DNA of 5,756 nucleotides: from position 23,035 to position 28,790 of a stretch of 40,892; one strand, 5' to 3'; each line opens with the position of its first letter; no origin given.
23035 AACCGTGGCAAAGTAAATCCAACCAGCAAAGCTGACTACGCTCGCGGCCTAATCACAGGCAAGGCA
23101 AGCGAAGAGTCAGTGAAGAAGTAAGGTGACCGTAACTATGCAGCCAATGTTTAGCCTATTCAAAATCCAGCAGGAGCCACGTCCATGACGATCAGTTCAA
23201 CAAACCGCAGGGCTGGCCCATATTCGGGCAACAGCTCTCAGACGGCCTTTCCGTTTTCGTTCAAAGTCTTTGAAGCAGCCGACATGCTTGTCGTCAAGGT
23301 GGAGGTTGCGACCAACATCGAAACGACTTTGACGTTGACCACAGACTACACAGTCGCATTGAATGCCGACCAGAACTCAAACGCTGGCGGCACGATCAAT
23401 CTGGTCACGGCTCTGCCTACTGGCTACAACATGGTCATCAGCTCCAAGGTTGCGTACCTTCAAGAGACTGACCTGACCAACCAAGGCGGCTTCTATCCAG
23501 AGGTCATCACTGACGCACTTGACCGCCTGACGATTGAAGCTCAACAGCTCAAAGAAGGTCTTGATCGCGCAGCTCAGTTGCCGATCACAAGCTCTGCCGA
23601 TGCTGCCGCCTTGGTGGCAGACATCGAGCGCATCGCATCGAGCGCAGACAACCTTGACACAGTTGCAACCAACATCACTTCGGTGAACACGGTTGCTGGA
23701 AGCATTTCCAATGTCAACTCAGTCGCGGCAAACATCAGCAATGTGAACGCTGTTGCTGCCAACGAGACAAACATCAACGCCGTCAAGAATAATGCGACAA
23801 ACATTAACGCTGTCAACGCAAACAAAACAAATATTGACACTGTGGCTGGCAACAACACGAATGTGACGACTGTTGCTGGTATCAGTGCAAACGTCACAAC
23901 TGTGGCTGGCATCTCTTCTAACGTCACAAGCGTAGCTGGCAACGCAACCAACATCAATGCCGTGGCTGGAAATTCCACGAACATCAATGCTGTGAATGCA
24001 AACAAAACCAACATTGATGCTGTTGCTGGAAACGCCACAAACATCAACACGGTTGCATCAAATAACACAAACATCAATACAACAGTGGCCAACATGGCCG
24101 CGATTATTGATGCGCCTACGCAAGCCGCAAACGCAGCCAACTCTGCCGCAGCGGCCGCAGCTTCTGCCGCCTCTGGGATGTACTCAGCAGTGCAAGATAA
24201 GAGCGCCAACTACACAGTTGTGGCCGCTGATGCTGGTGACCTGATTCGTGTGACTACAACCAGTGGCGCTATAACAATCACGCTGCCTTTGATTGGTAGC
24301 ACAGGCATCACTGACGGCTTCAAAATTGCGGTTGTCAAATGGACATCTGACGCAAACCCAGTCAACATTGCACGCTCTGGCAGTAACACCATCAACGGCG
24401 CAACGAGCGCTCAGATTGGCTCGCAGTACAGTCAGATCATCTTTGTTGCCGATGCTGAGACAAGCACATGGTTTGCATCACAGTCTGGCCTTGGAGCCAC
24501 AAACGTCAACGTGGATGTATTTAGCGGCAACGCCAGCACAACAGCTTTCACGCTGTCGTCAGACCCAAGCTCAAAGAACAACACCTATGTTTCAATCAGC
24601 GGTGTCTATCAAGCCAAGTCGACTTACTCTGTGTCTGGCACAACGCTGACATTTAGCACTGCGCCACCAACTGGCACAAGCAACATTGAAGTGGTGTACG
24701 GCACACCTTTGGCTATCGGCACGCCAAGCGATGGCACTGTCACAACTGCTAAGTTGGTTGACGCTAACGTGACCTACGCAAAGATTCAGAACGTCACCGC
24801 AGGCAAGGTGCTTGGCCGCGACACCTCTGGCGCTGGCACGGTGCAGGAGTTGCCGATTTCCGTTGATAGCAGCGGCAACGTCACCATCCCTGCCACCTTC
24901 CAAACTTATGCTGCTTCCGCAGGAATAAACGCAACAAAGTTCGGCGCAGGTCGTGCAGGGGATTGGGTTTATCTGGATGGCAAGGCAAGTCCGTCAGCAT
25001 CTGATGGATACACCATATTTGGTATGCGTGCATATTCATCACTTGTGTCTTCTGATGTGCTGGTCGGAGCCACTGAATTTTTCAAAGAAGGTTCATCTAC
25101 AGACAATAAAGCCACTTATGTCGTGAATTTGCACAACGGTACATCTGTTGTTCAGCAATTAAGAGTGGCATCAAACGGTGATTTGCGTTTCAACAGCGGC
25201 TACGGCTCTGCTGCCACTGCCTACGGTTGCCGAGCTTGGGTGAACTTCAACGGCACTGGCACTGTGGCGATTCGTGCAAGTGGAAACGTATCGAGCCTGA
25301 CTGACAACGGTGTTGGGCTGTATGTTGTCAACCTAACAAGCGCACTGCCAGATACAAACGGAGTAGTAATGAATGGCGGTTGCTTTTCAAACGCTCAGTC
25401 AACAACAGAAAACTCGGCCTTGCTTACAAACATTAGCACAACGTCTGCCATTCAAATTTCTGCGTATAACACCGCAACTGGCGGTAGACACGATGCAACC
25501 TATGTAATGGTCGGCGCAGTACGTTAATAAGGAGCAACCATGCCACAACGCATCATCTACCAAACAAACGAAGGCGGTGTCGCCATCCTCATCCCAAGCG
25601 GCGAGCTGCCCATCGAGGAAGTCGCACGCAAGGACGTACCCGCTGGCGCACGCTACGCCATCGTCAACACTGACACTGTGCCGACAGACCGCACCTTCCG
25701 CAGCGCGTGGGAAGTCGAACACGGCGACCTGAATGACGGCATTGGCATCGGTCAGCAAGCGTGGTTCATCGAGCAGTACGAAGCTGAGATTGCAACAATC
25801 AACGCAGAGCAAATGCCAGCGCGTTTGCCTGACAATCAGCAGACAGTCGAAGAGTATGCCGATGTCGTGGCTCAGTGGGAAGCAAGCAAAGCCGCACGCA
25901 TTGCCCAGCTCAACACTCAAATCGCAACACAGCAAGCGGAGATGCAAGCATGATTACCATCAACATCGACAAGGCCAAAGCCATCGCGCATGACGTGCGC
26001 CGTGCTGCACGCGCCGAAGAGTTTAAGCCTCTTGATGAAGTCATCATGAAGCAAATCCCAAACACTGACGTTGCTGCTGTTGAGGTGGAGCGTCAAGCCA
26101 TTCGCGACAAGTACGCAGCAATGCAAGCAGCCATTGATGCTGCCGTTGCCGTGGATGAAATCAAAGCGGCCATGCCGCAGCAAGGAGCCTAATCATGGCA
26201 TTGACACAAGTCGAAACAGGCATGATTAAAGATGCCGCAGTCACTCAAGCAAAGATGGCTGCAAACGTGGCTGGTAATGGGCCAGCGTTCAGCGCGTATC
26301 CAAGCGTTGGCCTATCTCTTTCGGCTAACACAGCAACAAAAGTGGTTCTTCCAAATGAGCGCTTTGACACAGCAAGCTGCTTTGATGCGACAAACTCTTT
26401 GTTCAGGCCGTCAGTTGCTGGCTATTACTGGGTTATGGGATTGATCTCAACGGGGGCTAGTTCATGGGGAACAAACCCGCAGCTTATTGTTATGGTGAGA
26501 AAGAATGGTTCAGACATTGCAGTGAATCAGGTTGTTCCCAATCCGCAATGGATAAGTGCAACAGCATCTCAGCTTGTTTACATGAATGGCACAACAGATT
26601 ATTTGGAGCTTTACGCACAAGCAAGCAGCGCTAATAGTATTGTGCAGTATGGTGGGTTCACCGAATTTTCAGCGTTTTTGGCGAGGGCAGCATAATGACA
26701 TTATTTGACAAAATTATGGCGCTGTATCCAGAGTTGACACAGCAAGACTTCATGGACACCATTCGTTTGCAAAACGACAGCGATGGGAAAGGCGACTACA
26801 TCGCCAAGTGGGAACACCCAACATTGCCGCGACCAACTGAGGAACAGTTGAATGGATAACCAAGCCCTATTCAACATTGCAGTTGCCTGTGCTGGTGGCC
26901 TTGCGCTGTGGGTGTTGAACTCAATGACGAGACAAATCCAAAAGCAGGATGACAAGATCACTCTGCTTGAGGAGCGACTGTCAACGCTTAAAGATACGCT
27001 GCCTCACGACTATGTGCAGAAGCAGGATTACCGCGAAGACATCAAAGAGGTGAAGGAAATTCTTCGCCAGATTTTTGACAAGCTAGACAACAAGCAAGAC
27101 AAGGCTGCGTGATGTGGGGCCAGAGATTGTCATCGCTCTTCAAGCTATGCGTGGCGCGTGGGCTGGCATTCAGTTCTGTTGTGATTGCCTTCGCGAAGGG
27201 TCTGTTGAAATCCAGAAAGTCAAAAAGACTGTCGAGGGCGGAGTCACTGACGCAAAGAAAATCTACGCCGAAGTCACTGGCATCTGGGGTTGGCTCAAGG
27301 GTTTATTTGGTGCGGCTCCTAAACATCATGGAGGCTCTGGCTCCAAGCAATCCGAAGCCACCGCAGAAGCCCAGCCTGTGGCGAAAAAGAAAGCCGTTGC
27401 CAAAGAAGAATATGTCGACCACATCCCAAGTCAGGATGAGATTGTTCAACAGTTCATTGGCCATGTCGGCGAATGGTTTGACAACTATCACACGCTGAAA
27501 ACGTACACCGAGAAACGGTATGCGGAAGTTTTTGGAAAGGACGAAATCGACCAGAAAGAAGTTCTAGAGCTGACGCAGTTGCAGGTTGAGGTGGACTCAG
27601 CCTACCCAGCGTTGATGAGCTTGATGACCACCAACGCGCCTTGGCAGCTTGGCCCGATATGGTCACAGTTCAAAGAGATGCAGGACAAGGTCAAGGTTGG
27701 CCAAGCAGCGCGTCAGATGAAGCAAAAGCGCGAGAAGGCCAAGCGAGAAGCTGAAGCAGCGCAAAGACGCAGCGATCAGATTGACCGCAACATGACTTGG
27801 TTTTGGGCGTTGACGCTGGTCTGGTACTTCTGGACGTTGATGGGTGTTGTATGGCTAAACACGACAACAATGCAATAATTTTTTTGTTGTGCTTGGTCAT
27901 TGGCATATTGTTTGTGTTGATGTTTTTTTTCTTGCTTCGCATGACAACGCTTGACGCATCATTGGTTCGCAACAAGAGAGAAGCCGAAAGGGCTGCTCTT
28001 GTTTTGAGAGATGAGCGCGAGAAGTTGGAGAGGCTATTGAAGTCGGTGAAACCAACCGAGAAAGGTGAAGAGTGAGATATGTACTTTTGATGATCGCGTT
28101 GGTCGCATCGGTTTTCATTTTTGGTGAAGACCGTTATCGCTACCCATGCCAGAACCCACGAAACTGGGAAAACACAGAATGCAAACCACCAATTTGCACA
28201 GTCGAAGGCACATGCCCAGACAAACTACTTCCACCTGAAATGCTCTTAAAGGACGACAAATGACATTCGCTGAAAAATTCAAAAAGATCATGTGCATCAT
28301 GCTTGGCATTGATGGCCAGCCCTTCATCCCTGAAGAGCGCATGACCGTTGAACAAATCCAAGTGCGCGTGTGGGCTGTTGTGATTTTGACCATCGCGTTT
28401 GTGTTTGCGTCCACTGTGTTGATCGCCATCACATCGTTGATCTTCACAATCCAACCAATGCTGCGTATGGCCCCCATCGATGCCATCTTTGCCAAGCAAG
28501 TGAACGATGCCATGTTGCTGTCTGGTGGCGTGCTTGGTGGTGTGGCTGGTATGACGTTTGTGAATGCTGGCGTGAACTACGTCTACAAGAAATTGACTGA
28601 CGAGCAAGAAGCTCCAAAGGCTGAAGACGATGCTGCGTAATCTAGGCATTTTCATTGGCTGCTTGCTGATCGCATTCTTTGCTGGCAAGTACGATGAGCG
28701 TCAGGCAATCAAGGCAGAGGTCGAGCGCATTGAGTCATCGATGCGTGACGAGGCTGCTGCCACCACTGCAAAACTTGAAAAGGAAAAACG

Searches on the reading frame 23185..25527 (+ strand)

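Call 9: search_protein_families(library=phrogs, proteins=[window:23185-25527:+])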
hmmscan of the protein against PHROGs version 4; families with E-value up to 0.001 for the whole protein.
window:23185-25527:+ (780 aa): 16 families
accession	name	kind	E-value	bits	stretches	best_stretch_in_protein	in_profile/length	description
phrog_1640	-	tail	1.5e-29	104.7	1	1-133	1-128/765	tail protein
phrog_13893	-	tail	1.5e-25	90.7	1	1-180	1-174/648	tail protein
phrog_17220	-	unknown function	2.3e-19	70.2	1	5-203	4-191/868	-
phrog_8649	-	unknown function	1.1e-18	68.3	1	5-211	4-205/743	-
phrog_32960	-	unknown function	1.1e-18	68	1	5-202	4-196/762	-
phrog_5510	-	tail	1.7e-18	67.4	1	1-123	1-118/789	tail fiber protein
phrog_38237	-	unknown function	5.3e-18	65.6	1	5-219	4-213/697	-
phrog_36601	-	tail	1.6e-17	64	1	5-218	18-223/1084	tail fiber protein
phrog_30017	-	unknown function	1.7e-16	60.4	1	10-204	9-194/1025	-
phrog_18673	-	tail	1.1e-15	58.7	1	443-572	17-154/373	tail fiber protein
phrog_1171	-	tail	6.9e-15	55.5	1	12-173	11-169/954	tail spike protein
phrog_5662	-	tail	3.4e-14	53.1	1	5-239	4-232/729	tail fiber protein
phrog_11355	-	tail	1.8e-11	45.2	1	682-772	30-123/131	tail fiber protein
phrog_13518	-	unknown function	8.2e-10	38.3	1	438-542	628-740/1230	-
phrog_22284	-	tail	2.7e-06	26.6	1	94-228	344-473/1236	tail fiber protein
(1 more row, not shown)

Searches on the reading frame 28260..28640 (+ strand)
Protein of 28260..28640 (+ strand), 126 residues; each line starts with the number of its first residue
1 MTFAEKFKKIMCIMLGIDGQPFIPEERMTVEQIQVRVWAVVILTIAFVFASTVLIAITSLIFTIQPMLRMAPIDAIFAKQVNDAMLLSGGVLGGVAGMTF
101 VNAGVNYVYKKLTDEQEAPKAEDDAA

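Call 9: search_protein_families(library=phrogs, proteins=[window:28260-28640:+])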
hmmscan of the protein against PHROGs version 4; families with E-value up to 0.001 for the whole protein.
window:28260-28640:+ (126 aa): 1 family
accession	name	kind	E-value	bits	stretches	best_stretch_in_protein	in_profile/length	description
phrog_25359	-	unknown function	5.2e-08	33.8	1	26-95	5-73/94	-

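Call 77: search_protein_families(library=pfam, proteins=[window:28260-28640:+], max_evalue=0.01)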
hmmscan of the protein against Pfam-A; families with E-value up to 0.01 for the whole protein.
window:28260-28640:+ (126 aa): 0 families
